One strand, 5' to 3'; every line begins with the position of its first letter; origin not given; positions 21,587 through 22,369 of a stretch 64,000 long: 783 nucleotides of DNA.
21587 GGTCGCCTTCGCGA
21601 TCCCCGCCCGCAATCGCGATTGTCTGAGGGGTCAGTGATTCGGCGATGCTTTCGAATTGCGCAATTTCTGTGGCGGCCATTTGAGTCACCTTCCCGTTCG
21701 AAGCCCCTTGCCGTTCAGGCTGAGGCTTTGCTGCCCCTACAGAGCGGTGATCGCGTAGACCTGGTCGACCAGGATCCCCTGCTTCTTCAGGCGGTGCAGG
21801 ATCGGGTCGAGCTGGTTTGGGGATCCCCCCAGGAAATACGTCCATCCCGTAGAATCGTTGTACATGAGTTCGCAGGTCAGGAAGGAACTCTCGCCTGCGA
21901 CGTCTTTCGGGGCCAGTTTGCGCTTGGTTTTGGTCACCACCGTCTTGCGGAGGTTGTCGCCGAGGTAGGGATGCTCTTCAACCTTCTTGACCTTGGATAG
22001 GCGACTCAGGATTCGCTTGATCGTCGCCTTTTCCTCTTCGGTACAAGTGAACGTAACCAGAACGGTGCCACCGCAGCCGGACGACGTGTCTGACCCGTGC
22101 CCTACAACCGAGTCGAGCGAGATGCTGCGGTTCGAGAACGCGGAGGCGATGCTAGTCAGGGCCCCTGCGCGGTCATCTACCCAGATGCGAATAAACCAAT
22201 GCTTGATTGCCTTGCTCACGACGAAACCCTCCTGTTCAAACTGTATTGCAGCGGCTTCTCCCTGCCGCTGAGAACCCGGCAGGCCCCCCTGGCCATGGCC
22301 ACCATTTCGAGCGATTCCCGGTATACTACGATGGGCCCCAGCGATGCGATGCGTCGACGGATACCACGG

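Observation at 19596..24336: Two tandem paralogous single-polypeptide Ptb-Buk fusions flanking an ACT-domain protein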

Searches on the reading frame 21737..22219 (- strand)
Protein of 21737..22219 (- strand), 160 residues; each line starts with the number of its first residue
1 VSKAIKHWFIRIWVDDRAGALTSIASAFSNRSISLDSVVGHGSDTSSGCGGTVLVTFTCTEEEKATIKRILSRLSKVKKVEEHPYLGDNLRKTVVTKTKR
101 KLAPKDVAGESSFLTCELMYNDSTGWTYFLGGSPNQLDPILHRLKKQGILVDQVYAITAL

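Call 3: search_protein_families(library=pfam, proteins=[window:21737-22219:-], max_evalue=0.01)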
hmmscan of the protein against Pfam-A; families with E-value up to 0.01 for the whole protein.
window:21737-22219:- (160 aa): 2 families
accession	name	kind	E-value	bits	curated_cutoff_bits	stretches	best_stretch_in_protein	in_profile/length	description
PF01842.31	ACT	-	7.5e-07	29.3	27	1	10-74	3-64/66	ACT domain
PF22629.2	ACT_AHAS_ss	-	0.0019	18.8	27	1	11-80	2-65/67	AHAS small subunit-like ACT domain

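Call 4: search_protein_families(library=ncbifam, proteins=[window:21737-22219:-], max_evalue=0.01)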
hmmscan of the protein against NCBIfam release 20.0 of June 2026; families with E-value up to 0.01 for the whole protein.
window:21737-22219:- (160 aa): 4 families
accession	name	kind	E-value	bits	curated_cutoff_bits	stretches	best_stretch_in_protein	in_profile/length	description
NF004976.0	PRK06349.1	subfamily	2.3e-06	27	205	1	2-82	344-419/430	homoserine dehydrogenase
NF008864.0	PRK11895.1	equivalog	0.00023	20.8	119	1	9-87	5-81/164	acetolactate synthase small subunit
NF006352.0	PRK08577.1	equivalog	0.0025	17.9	140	1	10-81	59-130/136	hypothetical protein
TIGR00119.1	acolac_sm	equivalog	0.0098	15.9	56.9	0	10-149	5-143/158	acetolactate synthase small subunit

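Call 25: find_homologous_proteins(query=window:21737-22219:-, max_evalue=0.001)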
Query window:21737-22219:- (160 aa): 657 proteins with E <= 0.001 among 764 candidates; the best 120 are listed.
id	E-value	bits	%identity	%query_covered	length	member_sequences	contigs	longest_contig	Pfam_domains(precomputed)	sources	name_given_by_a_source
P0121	1.9e-100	351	99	100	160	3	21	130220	PF01842.32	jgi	-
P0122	2.1e-87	309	86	100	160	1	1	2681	PF01842.32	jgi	jgi:hypothetical protein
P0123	3.2e-83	295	83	100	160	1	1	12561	PF01842.32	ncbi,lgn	-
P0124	2.5e-80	286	80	99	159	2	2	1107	PF01842.32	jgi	jgi:acetolactate synthase small subunit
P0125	4.1e-80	285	80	100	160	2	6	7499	PF01842.32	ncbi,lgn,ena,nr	ncbi:MAG: ACT domain-containing protein [Kiritimatiellae bacterium]|nr:ACT domain-containing protein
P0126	5.0e-76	272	78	100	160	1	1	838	PF01842.32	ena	-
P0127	1.4e-75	270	77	97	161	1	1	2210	PF01842.32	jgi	jgi:acetolactate synthase small subunit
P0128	1.4e-74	267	73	100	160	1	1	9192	PF01842.32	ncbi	ncbi:ACT domain-containing protein [Verrucomicrobiota bacterium]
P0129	3.4e-74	266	74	100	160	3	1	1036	PF01842.32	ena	-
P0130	7.1e-74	265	71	100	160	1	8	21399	PF01842.32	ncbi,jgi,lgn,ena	-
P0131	1.0e-71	258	71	100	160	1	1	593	PF01842.32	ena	-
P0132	1.1e-71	258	74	97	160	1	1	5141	PF01842.32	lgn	-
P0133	3.4e-69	249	69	99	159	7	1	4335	PF01842.32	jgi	-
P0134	3.9e-69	249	70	97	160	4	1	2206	PF01842.32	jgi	jgi:acetolactate synthase small subunit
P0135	1.4e-68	247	70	97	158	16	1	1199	PF01842.32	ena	-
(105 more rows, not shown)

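Call 26: find_encoding_contigs(protein=P0121, flank=10000, max_places=8)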
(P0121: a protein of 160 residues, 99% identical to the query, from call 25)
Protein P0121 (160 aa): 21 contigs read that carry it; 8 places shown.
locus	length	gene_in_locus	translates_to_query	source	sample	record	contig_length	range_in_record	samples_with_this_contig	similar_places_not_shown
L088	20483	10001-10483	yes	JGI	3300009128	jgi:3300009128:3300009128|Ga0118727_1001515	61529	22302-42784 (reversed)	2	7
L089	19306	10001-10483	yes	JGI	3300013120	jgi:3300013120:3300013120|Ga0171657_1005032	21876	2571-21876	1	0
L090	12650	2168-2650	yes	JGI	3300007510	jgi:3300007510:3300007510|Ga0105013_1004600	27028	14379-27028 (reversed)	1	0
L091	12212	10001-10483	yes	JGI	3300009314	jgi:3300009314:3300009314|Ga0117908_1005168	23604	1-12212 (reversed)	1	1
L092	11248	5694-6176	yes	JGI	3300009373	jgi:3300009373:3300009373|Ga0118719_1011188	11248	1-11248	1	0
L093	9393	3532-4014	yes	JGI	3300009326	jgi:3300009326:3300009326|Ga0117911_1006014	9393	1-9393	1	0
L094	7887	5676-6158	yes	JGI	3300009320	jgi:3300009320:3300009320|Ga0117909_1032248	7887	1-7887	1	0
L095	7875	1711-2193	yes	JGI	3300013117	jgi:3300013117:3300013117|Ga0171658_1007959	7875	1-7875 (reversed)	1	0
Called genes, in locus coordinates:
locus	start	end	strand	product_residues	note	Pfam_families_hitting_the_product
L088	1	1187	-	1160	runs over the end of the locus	PF18582:HZS_alpha, PF03781:FGE-sulfatase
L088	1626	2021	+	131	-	-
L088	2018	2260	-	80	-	PF04255:DUF433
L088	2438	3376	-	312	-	PF01614:IclR_C, PF00165:HTH_AraC (weak), PF12833:HTH_18, PF00165:HTH_AraC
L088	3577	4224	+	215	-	-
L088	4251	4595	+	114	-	-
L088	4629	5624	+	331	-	PF02733:Dak1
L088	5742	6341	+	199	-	PF02734:Dak2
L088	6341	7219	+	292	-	PF01791:DeoC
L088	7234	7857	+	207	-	PF06496:DUF1097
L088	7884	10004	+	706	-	PF01515:PTA_PTB, PF00871:Acetate_kinase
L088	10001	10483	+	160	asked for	PF01842:ACT (weak)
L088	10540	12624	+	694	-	PF01515:PTA_PTB, PF00871:Acetate_kinase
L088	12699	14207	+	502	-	PF00884:Sulfatase, PF16347:SGSH_C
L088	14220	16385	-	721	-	PF13385:Laminin_G_3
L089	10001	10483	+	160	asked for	PF01842:ACT (weak)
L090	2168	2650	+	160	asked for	PF01842:ACT (weak)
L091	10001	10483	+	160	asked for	PF01842:ACT (weak)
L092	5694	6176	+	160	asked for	PF01842:ACT (weak)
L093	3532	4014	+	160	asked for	PF01842:ACT (weak)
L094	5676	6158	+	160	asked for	PF01842:ACT (weak)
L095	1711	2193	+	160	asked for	PF01842:ACT (weak)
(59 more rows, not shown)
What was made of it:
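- Checked: At least 8 contigs from different JGI metagenomes carry the identical F1(706)-ACT(160)-F2(694) arrangement (call 26).
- At least 8 independent contigs with the same gene lengths (call 26). The arrangement and gene lengths are identical in at least 8 contigs from different metagenomes (call 26).
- Tried and rejected: I considered an assembly artefact and rejected it (call 26).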

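Call 29: search_solved_structures(query=A2, max_evalue=1, show_alignments=2)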
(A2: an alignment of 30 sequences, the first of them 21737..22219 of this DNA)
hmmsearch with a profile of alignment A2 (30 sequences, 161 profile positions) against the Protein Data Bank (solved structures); distinct sequences matched with E-value up to 1: 7.
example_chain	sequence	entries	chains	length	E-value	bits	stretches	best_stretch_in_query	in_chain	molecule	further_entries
6u9h_F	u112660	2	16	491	2.4e-06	30.5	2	5-103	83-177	Acetolactate synthase small subunit 2, chloroplastic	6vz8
2f1f_A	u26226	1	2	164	6.5e-05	25.9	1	10-154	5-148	Acetolactate synthase isozyme III small subunit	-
6dzs_A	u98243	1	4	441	8.5e-05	25.5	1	10-82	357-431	Homoserine dehydrogenase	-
2pc6_A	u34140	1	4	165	0.0017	21.3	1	10-151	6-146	Probable acetolactate synthase isozyme III (Small subunit)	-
3mtj_A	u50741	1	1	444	0.18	14.7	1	8-78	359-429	Homoserine dehydrogenase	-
2dtj_A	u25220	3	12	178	0.62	13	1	11-87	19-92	Aspartokinase | Aspartokinase LysC beta subunit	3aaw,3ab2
8v3w_B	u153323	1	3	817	0.73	12.7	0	63-115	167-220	Tape measure protein (CD1366)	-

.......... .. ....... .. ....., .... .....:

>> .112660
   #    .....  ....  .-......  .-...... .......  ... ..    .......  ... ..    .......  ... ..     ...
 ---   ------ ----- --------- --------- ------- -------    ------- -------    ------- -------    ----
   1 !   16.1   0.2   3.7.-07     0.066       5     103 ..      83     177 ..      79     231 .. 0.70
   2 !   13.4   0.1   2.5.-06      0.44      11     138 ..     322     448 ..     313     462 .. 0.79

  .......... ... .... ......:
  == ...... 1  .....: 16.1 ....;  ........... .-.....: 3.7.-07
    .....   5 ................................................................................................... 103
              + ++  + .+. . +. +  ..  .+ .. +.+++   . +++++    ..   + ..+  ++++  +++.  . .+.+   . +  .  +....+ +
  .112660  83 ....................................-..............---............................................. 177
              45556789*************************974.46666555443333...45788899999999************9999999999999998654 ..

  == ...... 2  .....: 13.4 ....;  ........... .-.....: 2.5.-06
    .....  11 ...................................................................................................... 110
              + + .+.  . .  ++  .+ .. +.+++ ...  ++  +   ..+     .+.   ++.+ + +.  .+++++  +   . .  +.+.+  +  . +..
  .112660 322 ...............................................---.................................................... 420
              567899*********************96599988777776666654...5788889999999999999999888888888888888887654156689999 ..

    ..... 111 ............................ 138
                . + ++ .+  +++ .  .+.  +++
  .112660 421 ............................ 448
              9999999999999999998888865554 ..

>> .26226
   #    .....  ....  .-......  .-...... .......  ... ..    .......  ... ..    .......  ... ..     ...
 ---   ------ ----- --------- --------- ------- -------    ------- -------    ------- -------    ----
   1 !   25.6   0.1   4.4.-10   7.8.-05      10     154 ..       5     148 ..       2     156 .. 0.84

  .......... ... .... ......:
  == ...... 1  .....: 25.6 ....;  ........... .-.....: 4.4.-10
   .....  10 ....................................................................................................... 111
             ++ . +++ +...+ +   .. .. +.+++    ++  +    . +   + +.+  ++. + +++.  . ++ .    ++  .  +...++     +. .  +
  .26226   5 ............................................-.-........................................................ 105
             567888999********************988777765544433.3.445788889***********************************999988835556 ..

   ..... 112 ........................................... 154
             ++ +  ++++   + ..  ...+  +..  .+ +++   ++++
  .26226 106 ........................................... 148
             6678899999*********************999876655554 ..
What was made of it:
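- On Acetolactate synthase small subunit (IlvH/IlvN): The profile matches 2f1f over aa 10-154 against 5-148 (call 29).
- Closest known: Acetohydroxyacid synthase small. Different: The valine-site residues differ (call 29).
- The profile hits E. coli IlvH 2f1f over its full length (call 29). The IlvH valine-site residues are not kept (N11->D16, N29->S34; call 29), so the ligand is unknown. The valine-site residues of IlvH are not conserved (call 29).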

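Call 36: predict_structure(alignment_id=A2)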
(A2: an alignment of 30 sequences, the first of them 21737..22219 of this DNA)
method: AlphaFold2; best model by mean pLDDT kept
length: 160 residues; sequences in the alignment: 30
mean_pLDDT: 82.0   pTM: 0.58
mean pLDDT of the five models: 82.0, 80.3, 79.5, 79.5, 74.2
residues with pLDDT >= 90: 49; 70-90: 79; 50-70: 30; < 50: 2
segments of 3 or more residues with pLDDT < 50: none
pLDDT, mean of each block of 10 residues (from residue 1): 74 86 82 68 62 83 90 91 74 90 87 83 95 83 93 71
secondary structure, 60 per line:
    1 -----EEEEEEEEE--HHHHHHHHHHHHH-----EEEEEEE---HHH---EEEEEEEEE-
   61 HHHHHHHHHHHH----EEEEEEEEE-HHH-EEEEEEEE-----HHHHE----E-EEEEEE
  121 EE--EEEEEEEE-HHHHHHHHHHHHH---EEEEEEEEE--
elements in order: E6-14 H17-29 E35-41 E51-59 H61-72 E77-85 E91-98 H104-107 E115-122 E125-132 H134-146 E150-158
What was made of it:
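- On ACT domain proteins: The model shows a βαββαβ pattern twice (call 36).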

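Call 40: fold_search(model_id=the predicted structure, library=pdb)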
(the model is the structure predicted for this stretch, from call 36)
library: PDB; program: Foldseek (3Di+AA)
matches with E <= 10: 1709; with E <= 0.001: 89
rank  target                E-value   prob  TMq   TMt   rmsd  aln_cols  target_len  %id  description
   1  2f1f_B                4.0e-07  1.00  0.52  0.52   5.7       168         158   17  Crystal structure of the regulatory subunit of acetohydroxyacid synthase isozyme III from E. coli (released 2006-01-24)
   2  2pc6_A                1.2e-06  1.00  0.52  0.51   5.7       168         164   16  Crystal structure of putative acetolactate synthase- small subunit from Nitrosomonas europaea (released 2007-04-10)
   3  2pc6_B                2.0e-06  1.00  0.51  0.50   5.8       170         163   16  Crystal structure of putative acetolactate synthase- small subunit from Nitrosomonas europaea (released 2007-04-10)
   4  2fgc                  2.1e-06  1.00  0.55  0.55   6.7       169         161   15  Crystal structure of Acetolactate synthase- small subunit from Thermotoga maritima (released 2006-02-07)
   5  6vz8_G                2.5e-06  1.00  0.53  0.53   6.4       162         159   17  Arabidopsis thaliana acetohydroxyacid synthase complex with valine bound (released 2020-07-15)
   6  2pc6_D                2.7e-06  1.00  0.52  0.52   5.6       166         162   16  Crystal structure of putative acetolactate synthase- small subunit from Nitrosomonas europaea (released 2007-04-10)
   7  6u9d_K                3.2e-06  1.00  0.59  0.42   8.3       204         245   11  Saccharomyces cerevisiae acetohydroxyacid synthase (released 2020-07-15)
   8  2f1f_A                6.4e-06  1.00  0.50  0.49   6.4       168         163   17  Crystal structure of the regulatory subunit of acetohydroxyacid synthase isozyme III from E. coli (released 2006-01-24)
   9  6u9d_X                8.6e-06  1.00  0.53  0.38   9.0       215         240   12  Saccharomyces cerevisiae acetohydroxyacid synthase (released 2020-07-15)
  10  6u9d_C                8.6e-06  1.00  0.54  0.38   9.4       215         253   12  Saccharomyces cerevisiae acetohydroxyacid synthase (released 2020-07-15)
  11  6u9d_G                1.1e-05  1.00  0.53  0.37  10.3       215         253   12  Saccharomyces cerevisiae acetohydroxyacid synthase (released 2020-07-15)
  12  6u9d_H                1.4e-05  1.00  0.52  0.37   8.8       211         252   12  Saccharomyces cerevisiae acetohydroxyacid synthase (released 2020-07-15)
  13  6u9d_W                1.5e-05  1.00  0.52  0.37   8.5       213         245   13  Saccharomyces cerevisiae acetohydroxyacid synthase (released 2020-07-15)
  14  6u9d_S                1.7e-05  1.00  0.57  0.40   8.0       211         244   11  Saccharomyces cerevisiae acetohydroxyacid synthase (released 2020-07-15)
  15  6wo1_B                1.7e-05  1.00  0.55  0.46   8.4       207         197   12  Hybrid acetohydroxyacid synthase complex structure with Cryptococcus neoformans AHAS catalytic subunit and Saccharomyc (released 2020-07-15)
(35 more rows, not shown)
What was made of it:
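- On Acetolactate synthase small subunit (IlvH/IlvN): The top 20 Foldseek hits are AHAS regulatory subunits, TM ~0.5-0.59 (call 40).
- Closest known: Acetohydroxyacid synthase small. Same: These are the best sequence-profile and structure matches (calls 29, 40).
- The AF2 model (pLDDT 82) has all top Foldseek hits among AHAS regulatory subunits (calls 36, 40). The ACT partner's closest structural relatives are the valine-binding AHAS small subunits (calls 29, 40).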

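Call 45: search_protein_representatives(alignment_id=A2)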
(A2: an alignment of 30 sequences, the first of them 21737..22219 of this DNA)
Query: 30 sequences, 161 profile positions. Proteins with E-value up to 0.001 (for the whole library): 181; up to 1e-10: 89; up to 1e-30: 15. The best 150 are listed.
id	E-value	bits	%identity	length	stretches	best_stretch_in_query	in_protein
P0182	5.7e-78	276.5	-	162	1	6-161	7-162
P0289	1.6e-66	239.2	-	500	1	3-161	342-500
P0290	2.3e-54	199.7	-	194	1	4-122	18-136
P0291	1.0e-51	191.1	-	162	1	3-161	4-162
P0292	9.4e-51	188.0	-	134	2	4-76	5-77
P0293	1.6e-50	187.2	-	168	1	1-109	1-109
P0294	5.2e-45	169.3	-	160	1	3-160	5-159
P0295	2.2e-43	164.0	-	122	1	40-161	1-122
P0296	5.8e-39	149.6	-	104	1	4-103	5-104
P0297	7.1e-37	142.8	-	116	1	2-87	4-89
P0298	1.7e-36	141.6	-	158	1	4-161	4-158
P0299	6.0e-36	139.8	-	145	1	2-100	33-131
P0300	1.1e-34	135.7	-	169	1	3-85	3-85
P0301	4.3e-34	133.8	-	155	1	56-161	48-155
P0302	1.0e-33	132.6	-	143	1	22-160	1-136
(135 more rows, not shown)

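Call 46: search_protein_families(library=pfam, proteins=[P0289, P0290, P0293], max_evalue=0.001)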
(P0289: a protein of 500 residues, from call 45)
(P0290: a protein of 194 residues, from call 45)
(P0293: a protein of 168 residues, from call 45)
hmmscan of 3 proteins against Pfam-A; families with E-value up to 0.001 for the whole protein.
P0289 (500 aa): 2 families
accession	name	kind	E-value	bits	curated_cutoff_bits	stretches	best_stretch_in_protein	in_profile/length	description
PF01515.24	PTA_PTB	-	1e-23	84.7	24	1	94-307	108-317/319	Phosphate acetyl/butaryl transferase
PF01842.31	ACT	-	1.1e-05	25.6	27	1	351-411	4-61/66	ACT domain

P0290 (194 aa): 1 family
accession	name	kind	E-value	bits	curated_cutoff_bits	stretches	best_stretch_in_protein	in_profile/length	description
PF01842.31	ACT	-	3.7e-06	27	27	1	25-72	3-44/66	ACT domain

P0293 (168 aa): 1 family
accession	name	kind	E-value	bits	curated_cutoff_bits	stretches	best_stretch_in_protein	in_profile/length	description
PF01842.31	ACT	-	3.5e-06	27.1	27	1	12-60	4-48/66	ACT domain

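Call 63: predict_structure(protein=P0289)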
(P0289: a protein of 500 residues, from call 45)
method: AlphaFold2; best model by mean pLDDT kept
length: 500 residues; sequences in the alignment: 1
mean_pLDDT: 40.4   pTM: 0.31
mean pLDDT of the five models: 40.4, 39.5, 38.7, 33.4, 32.2
residues with pLDDT >= 90: 0; 70-90: 43; 50-70: 47; < 50: 410
segments of 3 or more residues with pLDDT < 50: 1-26, 109-399, 410-500
pLDDT, mean of each block of 10 residues (from residue 1): 30 37 50 68 64 75 86 72 83 72 58 38 36 31 32 29 35 33 28 28 26 29 28 36 30 32 43 36 29 31 32 32 41 35 25 29 41 36 33 44 51 37 33 34 35 42 31 34 38 31
secondary structure, 60 per line:
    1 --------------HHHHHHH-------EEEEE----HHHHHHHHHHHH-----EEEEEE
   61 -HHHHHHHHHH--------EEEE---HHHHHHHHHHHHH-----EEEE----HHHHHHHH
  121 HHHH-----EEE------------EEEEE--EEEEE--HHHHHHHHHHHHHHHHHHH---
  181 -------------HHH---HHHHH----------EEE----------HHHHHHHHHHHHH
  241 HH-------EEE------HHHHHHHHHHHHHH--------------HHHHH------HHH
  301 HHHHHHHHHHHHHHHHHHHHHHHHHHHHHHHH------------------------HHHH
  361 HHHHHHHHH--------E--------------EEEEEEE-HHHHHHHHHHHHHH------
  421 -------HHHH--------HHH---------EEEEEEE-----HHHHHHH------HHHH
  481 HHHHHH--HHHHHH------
elements in order: H15-21 E29-33 H38-49 E55-60 H62-71 E80-83 H87-99 E105-108 H113-124 E130-132 E145-149 E152-156 H159-177 H200-204 E215-217 H228-242 E250-252 H259-272 H287-291 H298-332 H357-369 E393-399 H401-414 H428-431 E452-458 H464-470 H477-486 H489-494
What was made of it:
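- Tried and rejected: It came out at pLDDT 40, pTM 0.31 and is unusable (call 63).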
